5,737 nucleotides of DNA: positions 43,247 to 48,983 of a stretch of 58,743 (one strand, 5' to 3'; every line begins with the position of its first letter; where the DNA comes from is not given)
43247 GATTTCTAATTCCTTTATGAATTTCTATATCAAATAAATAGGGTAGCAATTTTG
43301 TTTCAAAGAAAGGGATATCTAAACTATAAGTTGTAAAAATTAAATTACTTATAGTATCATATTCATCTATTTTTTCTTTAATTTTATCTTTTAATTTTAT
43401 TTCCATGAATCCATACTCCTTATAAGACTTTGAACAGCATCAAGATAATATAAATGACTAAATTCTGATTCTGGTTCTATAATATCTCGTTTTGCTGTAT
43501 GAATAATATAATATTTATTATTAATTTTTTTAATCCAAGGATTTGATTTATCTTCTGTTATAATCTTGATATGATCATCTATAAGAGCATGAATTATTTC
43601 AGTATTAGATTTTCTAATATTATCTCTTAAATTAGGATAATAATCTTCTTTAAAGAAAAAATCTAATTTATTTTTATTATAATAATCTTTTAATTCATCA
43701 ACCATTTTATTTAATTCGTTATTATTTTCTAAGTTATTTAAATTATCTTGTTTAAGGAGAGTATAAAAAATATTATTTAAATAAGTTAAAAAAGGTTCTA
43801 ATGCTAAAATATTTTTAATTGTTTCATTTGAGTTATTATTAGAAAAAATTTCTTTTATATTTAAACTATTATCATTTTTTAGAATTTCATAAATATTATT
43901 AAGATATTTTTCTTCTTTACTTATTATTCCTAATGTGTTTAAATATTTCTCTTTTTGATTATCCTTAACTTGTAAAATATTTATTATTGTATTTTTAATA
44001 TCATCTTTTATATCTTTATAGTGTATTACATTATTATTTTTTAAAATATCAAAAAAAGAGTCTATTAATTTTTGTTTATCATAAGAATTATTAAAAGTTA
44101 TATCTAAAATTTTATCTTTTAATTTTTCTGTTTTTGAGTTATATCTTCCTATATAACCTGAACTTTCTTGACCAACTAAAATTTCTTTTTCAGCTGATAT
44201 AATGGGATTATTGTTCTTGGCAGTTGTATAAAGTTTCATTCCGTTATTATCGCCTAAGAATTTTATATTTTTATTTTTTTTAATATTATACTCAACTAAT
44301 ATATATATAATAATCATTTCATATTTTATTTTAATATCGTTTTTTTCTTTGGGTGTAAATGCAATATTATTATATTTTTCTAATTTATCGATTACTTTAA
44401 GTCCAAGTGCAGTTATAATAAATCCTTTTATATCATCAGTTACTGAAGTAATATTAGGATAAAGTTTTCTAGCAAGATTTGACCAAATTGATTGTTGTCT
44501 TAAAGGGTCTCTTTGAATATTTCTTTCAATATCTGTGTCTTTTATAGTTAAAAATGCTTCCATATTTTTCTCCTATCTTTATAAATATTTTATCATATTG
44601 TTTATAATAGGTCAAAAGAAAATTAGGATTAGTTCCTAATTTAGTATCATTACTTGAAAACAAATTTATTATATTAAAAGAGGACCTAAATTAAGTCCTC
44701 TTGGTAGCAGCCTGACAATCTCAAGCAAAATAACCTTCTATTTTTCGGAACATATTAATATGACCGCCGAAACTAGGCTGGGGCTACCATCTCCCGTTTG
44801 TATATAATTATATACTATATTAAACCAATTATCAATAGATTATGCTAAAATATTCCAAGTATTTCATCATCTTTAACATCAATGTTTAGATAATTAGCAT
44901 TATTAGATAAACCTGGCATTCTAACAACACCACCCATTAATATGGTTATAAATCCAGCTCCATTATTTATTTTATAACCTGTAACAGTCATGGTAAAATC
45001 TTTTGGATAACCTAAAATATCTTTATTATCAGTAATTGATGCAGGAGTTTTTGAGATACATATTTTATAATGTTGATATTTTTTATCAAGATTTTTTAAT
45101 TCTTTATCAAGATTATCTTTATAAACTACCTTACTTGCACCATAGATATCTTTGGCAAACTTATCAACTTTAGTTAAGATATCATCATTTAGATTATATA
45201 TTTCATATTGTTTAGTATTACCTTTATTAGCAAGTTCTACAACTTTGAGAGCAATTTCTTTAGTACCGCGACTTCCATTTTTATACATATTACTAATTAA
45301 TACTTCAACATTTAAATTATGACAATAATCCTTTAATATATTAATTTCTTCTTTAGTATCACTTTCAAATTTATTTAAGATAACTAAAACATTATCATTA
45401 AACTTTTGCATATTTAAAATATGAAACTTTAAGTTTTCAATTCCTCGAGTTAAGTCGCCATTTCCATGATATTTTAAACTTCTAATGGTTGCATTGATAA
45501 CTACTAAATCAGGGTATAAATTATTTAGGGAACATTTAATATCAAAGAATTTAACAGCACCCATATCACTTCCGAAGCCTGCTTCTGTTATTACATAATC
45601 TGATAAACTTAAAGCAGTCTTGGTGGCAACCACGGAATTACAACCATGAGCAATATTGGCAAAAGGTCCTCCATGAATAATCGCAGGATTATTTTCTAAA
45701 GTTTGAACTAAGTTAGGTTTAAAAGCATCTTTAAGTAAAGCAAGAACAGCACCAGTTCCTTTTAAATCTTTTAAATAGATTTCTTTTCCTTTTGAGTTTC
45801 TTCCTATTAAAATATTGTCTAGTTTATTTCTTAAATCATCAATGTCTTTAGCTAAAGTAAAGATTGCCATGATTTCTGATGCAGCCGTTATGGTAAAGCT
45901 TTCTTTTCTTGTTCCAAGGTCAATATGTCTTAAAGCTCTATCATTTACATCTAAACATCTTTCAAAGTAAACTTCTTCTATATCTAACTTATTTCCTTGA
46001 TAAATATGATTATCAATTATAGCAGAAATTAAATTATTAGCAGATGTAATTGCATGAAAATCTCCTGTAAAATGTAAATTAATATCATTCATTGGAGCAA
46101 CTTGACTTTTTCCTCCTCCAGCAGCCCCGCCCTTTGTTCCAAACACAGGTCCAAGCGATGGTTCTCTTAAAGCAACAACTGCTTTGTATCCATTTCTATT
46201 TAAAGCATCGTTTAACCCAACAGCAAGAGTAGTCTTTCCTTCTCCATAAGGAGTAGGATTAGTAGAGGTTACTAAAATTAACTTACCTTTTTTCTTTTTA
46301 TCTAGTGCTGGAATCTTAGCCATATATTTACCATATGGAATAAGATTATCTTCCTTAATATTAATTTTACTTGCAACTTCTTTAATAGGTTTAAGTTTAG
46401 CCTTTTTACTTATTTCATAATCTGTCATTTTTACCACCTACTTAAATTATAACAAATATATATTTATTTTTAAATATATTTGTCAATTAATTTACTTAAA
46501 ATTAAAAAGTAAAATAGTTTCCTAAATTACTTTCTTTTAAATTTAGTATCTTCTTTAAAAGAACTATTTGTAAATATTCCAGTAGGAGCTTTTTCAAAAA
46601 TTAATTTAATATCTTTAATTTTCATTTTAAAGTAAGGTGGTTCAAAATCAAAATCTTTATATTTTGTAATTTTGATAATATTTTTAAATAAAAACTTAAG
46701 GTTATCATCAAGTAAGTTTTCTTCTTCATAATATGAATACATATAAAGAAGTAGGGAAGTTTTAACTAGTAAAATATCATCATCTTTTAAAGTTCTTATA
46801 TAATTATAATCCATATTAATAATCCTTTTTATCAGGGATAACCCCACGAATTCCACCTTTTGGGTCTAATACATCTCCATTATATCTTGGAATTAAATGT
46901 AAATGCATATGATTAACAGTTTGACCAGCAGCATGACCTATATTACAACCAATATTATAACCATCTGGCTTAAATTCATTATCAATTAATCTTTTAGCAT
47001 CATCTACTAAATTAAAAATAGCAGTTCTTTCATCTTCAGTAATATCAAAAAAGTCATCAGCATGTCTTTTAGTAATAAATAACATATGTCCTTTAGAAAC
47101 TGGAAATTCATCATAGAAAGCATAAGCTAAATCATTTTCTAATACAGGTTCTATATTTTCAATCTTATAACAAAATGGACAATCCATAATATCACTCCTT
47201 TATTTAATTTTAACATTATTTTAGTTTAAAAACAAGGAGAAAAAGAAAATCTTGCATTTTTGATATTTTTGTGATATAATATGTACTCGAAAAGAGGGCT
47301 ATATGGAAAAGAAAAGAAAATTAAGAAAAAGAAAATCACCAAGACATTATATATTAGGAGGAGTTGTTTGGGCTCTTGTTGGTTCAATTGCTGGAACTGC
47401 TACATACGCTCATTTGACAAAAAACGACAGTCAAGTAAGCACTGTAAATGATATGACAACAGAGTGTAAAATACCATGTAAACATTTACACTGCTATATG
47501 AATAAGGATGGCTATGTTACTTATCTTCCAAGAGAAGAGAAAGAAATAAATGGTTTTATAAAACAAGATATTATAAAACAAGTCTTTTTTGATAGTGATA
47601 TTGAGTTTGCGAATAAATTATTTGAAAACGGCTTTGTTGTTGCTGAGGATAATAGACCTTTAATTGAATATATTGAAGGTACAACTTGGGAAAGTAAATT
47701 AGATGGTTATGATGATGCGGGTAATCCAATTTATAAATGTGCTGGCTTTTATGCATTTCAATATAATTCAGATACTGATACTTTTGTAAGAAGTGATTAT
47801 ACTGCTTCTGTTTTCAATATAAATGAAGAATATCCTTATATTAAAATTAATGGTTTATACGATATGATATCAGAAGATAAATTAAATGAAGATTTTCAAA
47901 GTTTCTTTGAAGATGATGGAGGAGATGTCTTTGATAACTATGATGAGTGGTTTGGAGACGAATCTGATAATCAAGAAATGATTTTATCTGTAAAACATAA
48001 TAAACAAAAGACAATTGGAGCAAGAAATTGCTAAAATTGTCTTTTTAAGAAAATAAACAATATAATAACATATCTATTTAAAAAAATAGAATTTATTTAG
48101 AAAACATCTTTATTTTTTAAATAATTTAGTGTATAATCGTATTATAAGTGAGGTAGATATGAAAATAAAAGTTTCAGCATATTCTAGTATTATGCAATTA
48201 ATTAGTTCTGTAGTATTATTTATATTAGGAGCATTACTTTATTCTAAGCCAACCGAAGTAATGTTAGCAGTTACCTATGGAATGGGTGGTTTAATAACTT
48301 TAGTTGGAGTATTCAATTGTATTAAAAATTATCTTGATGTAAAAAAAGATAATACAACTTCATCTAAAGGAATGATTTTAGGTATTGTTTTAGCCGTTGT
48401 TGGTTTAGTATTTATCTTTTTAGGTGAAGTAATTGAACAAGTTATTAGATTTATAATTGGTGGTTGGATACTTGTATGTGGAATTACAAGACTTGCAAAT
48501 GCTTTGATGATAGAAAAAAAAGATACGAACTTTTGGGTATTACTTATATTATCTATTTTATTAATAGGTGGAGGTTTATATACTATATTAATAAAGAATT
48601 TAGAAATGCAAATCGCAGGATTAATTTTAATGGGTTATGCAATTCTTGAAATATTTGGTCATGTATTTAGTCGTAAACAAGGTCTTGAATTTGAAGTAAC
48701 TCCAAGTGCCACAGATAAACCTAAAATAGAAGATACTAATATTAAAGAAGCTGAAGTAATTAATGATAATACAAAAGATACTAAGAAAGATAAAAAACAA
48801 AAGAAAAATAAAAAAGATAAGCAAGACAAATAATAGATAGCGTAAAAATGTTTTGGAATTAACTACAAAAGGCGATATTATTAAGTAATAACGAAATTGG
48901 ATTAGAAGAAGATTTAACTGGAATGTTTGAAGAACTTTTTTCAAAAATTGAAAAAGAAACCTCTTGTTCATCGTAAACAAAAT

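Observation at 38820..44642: Three-gene operon (unknown protein, tandem-HKD PLD nuclease, SNF2 helicase) in a variable hotspot: candidate uncharacterised defence system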

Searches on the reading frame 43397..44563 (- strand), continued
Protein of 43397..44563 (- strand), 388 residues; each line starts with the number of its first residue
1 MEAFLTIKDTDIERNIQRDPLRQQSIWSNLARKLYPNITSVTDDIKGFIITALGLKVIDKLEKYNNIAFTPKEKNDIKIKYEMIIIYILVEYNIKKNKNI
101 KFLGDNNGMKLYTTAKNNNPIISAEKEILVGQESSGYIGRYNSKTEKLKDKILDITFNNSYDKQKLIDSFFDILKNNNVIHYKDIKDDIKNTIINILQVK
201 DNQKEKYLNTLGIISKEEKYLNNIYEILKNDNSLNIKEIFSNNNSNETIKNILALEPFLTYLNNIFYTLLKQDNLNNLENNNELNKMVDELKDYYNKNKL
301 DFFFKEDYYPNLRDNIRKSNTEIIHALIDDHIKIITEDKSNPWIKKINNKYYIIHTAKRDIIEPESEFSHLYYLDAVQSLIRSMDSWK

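Call 72: search_protein_families(library=pfam, proteins=[L002:1-528:+, L002:512-688:+, L007:6335-6874:+, L001:8988-9980:+], max_evalue=0.01)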
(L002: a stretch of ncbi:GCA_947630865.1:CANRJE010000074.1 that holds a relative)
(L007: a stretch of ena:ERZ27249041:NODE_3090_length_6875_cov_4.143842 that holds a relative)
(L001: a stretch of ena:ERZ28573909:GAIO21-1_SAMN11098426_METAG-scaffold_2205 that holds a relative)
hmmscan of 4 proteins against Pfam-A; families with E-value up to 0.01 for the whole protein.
L002:1-528:+ (175 aa): 0 families

L002:512-688:+ (58 aa): 0 families

L007:6335-6874:+ (180 aa): 3 families
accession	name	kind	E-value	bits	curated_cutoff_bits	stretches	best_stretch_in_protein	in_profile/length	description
PF17761.7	DUF1016_N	-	1.9e-38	132.1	32.8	1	17-150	1-137/137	DUF1016 N-terminal domain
PF17762.8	HTH_ParB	-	8.7e-06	26.3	22.6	1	103-145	57-99/102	ParB HTH domain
PF18801.6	RapH_N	-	0.0061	17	27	0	149-175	20-46/62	response regulator aspartate phosphatase H, N terminal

L001:8988-9980:+ (330 aa): 1 family
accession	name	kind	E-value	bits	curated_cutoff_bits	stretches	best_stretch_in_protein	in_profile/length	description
PF13280.12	WYL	-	2.2e-10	40.8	21.8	1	146-219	2-69/70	WYL domain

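Call 74: search_protein_families(library=padloc, alignment_id=A3, max_evalue=10)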
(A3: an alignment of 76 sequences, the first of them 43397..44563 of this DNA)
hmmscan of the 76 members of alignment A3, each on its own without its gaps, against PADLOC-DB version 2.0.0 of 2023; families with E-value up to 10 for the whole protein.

A. member 1, window:43397-44563:- (388 aa): 1 family
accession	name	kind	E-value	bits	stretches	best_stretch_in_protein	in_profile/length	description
PDLC04552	PDC-M27A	-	1.1e-14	52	2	2-200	4-216/460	-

B. families by the number of members that match (of 76 scanned): 16 families
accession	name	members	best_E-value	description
PDLC04552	PDC-M27A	76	8.2e-191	-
PDLC04551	PDC-M27A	58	4.9e-150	-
PDLC02140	Csn2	1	0.00011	-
PDLC02769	SspB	1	0.0011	SspB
PDLC01512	Csx1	1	0.0014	CAS-III; associated_signaling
PDLC02066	Cas1b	1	0.003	-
PDLC02071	Cas2_II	1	0.0096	-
PDLC00843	E1-E2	1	0.013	E1-E2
PDLC01016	Csm3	1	0.015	Csm3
PDLC02278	AbiEi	1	0.017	AbiEi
PDLC01526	Cas5d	1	0.017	CAS-I-D; effector_G5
PDLC00453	JetA1|JetA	1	0.029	DUF5716 domain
PDLC04446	PDC-M13C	1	0.034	-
PDLC01339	Csm3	1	0.33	"CAS-III-A,CAS-III-D; effector_G7"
PDLC01104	Cas9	1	1.3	Cas9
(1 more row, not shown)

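Call 79: fold_search(model_id=the predicted structure, library=viral)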
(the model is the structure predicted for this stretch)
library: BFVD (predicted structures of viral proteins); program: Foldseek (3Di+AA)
matches with E <= 10: 55; with E <= 0.001: 0
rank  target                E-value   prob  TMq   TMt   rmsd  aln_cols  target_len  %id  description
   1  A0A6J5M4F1            5.4e-01  0.10  0.13  0.08  17.9       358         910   12  Uncharacterized protein (Fragment) [uncultured Caudovirales phage]
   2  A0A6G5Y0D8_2          6.1e-01  0.08  0.13  0.06  20.6       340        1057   12  (no name in the UniProt tables at hand)
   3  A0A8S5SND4            1.8e+00  0.03  0.11  0.10  33.7       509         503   11  Uncharacterized protein [Siphoviridae sp. ct7Qv4]
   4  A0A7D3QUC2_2          1.8e+00  0.04  0.14  0.08  26.2       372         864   17  Ankyrin repeat domain-containing protein [Fadolivirus FV1/VV64]
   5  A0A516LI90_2          2.0e+00  0.03  0.13  0.06  26.3       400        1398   12  (no name in the UniProt tables at hand)
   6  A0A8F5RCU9            2.8e+00  0.06  0.17  0.16  19.7       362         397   14  RNA-dependent RNA polymerase (Fragment) [Grapevine-associated RNA virus 8]
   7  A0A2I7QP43            3.0e+00  0.06  0.17  0.11  24.1       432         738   10  (no name in the UniProt tables at hand)
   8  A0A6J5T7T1            3.1e+00  0.02  0.13  0.11  22.2       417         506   11  Uncharacterized protein [uncultured Caudovirales phage]
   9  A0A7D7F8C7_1          3.2e+00  0.05  0.14  0.05  19.2       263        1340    9  RNA-directed RNA polymerase L [Plecopteran hanta-related virus OKIAV215]
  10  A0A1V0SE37            3.2e+00  0.03  0.13  0.14  22.1       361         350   14  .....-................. [Indivirus ILV1]
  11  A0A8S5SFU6            3.2e+00  0.01  0.09  0.06  23.0       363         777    9  Tail tape measure protein [Myoviridae sp. ctHMa1]
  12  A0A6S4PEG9            3.7e+00  0.02  0.13  0.08  24.0       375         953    8  Protein transporter sec31 [uncultured phage_MedDCM-OCT-S39-C11]
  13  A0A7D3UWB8            3.7e+00  0.01  0.10  0.10  24.8       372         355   11  Uncharacterized protein [Fadolivirus FV1/VV64]
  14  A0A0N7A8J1            4.2e+00  0.02  0.12  0.05  32.8       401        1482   10  (no name in the UniProt tables at hand)
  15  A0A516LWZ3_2          4.2e+00  0.02  0.09  0.04  25.5       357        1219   13  (no name in the UniProt tables at hand)
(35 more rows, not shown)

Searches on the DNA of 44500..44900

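Call 32: search_rna_families(source=window, start=44500, end=44900, threshold=evalue, max_evalue=1, show_alignments=2)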
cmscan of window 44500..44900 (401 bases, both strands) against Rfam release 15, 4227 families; matches with E-value up to 1: 0.
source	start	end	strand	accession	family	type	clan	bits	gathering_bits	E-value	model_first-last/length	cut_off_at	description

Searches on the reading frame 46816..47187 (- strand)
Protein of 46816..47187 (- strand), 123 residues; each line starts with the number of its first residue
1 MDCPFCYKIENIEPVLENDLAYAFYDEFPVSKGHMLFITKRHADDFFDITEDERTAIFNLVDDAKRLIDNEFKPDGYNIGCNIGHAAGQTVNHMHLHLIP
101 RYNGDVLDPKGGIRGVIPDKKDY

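Call 31: search_protein_families(library=pfam, proteins=[window:46816-47187:-], max_evalue=0.01)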
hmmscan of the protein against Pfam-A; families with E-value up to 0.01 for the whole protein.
window:46816-47187:- (123 aa): 2 families
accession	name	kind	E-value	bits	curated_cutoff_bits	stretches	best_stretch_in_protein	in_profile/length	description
PF01230.28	HIT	-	2.6e-23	82.9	21.5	1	15-103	9-97/98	HIT domain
PF11969.13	DcpS_C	-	7.6e-12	46.1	24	1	8-100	10-101/114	Scavenger mRNA decapping enzyme C-term binding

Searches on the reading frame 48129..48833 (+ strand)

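Call 31: search_protein_families(library=pfam, proteins=[window:48129-48833:+], max_evalue=0.01)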
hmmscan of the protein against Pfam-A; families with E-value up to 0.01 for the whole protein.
window:48129-48833:+ (234 aa): 2 families
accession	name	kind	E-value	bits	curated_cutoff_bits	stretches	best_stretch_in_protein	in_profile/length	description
PF03729.18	DUF308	-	1.3e-11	45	25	2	83-153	1-72/73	Short repeat of unknown function (DUF308)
PF13886.12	TM7S3_TM198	-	0.0067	16.6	29.2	1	85-172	1-88/199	TM7S3/TM198-like domain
